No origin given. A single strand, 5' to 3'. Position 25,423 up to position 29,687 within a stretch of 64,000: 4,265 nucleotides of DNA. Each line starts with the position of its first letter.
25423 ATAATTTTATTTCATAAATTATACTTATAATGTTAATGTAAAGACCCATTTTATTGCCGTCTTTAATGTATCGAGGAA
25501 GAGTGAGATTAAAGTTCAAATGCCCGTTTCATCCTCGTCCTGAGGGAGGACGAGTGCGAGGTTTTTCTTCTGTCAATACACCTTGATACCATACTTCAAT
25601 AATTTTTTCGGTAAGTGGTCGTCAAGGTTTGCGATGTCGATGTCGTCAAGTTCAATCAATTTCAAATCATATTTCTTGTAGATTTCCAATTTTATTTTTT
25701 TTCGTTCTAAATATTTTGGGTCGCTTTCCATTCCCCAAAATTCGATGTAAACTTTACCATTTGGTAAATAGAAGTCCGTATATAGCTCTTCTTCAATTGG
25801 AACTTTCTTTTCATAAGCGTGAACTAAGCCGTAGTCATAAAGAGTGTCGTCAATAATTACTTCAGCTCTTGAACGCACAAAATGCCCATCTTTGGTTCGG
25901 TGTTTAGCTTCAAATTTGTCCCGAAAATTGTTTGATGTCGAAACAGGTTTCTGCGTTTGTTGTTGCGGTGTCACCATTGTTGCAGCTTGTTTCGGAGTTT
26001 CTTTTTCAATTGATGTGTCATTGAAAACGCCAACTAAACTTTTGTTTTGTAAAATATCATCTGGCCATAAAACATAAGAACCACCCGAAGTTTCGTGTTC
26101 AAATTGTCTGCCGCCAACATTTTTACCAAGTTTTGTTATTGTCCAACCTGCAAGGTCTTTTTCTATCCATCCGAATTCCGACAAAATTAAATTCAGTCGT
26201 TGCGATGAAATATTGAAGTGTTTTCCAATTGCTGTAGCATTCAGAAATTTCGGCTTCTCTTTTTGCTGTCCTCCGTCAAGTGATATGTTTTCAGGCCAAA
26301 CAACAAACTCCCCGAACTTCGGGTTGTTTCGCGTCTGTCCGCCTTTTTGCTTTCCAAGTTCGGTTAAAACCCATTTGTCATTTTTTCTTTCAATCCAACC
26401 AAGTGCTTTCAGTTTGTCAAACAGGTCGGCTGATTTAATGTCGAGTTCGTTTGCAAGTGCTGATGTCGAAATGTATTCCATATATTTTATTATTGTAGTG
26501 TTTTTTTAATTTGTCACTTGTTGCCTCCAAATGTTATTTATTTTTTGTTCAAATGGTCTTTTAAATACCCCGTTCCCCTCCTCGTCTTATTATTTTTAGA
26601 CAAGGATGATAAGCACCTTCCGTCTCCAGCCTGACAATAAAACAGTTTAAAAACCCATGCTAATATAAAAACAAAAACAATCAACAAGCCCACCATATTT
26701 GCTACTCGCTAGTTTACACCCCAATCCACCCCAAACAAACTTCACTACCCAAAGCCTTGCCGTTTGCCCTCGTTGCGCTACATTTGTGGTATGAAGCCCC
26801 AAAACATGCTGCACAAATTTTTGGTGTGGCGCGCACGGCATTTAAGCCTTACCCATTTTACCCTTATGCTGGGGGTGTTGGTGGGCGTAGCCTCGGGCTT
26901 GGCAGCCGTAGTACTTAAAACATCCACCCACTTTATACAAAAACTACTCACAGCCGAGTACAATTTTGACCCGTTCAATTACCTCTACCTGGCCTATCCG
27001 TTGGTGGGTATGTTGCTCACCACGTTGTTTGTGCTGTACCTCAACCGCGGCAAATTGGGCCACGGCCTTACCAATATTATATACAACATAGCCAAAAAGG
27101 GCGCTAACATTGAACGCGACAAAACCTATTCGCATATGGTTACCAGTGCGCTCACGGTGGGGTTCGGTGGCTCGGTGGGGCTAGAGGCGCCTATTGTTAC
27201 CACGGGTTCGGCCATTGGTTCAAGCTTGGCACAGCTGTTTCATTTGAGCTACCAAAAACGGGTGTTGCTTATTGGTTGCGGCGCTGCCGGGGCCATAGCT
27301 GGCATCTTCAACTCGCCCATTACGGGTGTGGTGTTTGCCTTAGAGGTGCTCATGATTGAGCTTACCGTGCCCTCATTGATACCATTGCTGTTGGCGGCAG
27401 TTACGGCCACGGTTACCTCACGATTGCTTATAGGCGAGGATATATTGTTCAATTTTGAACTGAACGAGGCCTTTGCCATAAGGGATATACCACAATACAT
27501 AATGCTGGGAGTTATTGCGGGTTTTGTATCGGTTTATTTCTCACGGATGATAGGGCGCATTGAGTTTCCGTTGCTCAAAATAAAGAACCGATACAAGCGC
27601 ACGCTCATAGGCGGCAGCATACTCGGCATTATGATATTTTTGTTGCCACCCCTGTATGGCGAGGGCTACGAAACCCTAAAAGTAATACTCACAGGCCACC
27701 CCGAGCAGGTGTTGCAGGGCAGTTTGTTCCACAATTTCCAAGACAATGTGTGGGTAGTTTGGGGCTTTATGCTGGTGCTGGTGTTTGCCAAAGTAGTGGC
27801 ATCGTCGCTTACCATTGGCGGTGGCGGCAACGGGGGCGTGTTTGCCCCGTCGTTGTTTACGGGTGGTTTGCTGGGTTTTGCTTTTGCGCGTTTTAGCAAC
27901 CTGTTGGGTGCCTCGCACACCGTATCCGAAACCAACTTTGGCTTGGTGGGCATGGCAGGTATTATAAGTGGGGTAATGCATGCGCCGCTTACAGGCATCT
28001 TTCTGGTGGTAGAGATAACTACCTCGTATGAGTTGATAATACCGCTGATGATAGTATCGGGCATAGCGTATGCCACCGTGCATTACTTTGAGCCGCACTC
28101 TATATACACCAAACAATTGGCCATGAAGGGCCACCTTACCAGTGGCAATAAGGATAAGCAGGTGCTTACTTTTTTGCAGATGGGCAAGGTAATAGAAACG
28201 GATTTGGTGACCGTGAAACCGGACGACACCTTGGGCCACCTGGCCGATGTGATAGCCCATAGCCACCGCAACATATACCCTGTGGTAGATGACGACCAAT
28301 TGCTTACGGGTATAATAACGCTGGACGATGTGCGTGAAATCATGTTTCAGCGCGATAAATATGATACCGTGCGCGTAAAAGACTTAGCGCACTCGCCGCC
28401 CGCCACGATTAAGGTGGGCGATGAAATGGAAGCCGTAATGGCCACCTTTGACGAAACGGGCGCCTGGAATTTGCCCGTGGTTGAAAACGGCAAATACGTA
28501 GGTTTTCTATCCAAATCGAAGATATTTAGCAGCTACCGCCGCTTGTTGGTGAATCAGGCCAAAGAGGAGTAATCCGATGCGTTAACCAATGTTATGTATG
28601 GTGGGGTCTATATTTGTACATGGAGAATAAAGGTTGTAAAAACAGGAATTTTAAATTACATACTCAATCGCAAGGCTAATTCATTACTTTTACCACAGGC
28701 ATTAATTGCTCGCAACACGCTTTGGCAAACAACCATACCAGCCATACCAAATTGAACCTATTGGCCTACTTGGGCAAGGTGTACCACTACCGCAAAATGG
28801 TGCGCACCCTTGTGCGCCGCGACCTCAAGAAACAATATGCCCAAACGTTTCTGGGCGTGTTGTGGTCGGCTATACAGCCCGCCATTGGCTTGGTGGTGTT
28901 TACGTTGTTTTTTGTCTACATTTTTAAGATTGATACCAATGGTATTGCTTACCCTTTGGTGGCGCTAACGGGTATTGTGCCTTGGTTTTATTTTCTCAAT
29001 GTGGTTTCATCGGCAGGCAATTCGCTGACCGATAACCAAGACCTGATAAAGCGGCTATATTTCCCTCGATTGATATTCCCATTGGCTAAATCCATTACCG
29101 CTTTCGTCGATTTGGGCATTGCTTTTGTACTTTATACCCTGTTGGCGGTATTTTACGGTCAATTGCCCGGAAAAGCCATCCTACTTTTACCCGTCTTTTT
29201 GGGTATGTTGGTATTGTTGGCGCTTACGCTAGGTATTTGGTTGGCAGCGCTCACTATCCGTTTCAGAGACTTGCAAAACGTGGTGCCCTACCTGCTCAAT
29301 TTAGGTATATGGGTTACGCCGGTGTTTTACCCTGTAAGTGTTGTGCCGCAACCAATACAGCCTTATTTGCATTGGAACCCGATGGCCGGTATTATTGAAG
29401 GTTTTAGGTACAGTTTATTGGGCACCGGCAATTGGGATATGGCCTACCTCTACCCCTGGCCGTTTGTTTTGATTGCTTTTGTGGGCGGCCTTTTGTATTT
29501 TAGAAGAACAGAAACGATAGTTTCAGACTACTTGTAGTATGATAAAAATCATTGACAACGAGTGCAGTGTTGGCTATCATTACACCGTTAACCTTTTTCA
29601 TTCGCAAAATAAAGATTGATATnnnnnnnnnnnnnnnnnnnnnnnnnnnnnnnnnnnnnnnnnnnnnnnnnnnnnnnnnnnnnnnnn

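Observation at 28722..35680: Polysaccharide-type ABC exporter whose Wzm and Wzt genes are split by a methyltransferase and four PhyH-like oxygenase domains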

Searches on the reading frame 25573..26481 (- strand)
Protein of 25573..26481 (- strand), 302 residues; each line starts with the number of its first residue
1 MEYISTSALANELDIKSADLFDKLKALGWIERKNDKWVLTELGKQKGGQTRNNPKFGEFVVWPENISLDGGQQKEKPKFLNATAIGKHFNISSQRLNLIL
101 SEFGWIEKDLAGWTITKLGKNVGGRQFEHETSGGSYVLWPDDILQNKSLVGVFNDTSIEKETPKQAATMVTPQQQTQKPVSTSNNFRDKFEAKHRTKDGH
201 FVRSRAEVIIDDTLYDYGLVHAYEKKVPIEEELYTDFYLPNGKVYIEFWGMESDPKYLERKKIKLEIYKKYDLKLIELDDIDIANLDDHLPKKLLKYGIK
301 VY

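Call 54: search_protein_families(library=pfam, proteins=[window:25573-26481:-], max_evalue=0.00001)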
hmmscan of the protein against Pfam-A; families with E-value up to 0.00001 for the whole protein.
window:25573-26481:- (302 aa): 1 family
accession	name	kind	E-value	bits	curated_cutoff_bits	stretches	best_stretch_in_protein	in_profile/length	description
PF03374.19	ANT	-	2.3e-06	28.3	25.3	0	4-41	24-63/108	Phage antirepressor protein KilAC domain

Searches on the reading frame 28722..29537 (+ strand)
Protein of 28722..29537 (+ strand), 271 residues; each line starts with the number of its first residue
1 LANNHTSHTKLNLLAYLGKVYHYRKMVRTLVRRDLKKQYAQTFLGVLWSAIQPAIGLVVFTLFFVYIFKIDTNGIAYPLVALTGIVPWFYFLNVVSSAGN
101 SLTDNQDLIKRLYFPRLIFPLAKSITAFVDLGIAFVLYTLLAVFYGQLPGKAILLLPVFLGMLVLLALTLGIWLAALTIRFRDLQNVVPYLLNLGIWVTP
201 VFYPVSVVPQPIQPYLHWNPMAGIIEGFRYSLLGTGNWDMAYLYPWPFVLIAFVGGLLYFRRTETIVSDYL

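Call 3: search_protein_families(library=pfam, proteins=[window:28722-29537:+], max_evalue=0.01)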
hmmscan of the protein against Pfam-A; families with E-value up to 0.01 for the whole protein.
window:28722-29537:+ (271 aa): 1 family
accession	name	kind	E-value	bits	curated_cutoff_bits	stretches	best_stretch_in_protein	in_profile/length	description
PF01061.29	ABC2_membrane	-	1e-16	61.6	26.9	1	27-232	3-210/211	ABC-2 type transporter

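Call 4: search_protein_families(library=ncbifam, proteins=[window:28722-29537:+], max_evalue=0.01)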
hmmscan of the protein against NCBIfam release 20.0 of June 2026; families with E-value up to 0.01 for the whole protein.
window:28722-29537:+ (271 aa): 4 families
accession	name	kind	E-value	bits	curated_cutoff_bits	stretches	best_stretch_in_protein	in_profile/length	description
NF050053.1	CapPschTportKpsM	equivalog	2.9e-18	66.8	300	1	25-267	3-255/257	capsule polysaccharide transporter KpsM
NF050109.1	galactan_ABC_perm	equivalog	3e-13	49.9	380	1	17-237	14-238/272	galactan export ABC transporter permease subunit Wzm/RfbD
NF011723.0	PRK15176.1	equivalog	1.6e-07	31.3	297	1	16-260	10-256/264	Vi polysaccharide ABC transporter inner membrane protein VexB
NF011648.0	PRK15066.1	subfamily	1.9e-05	24.4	225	1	136-244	123-231/257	ABC transporter permease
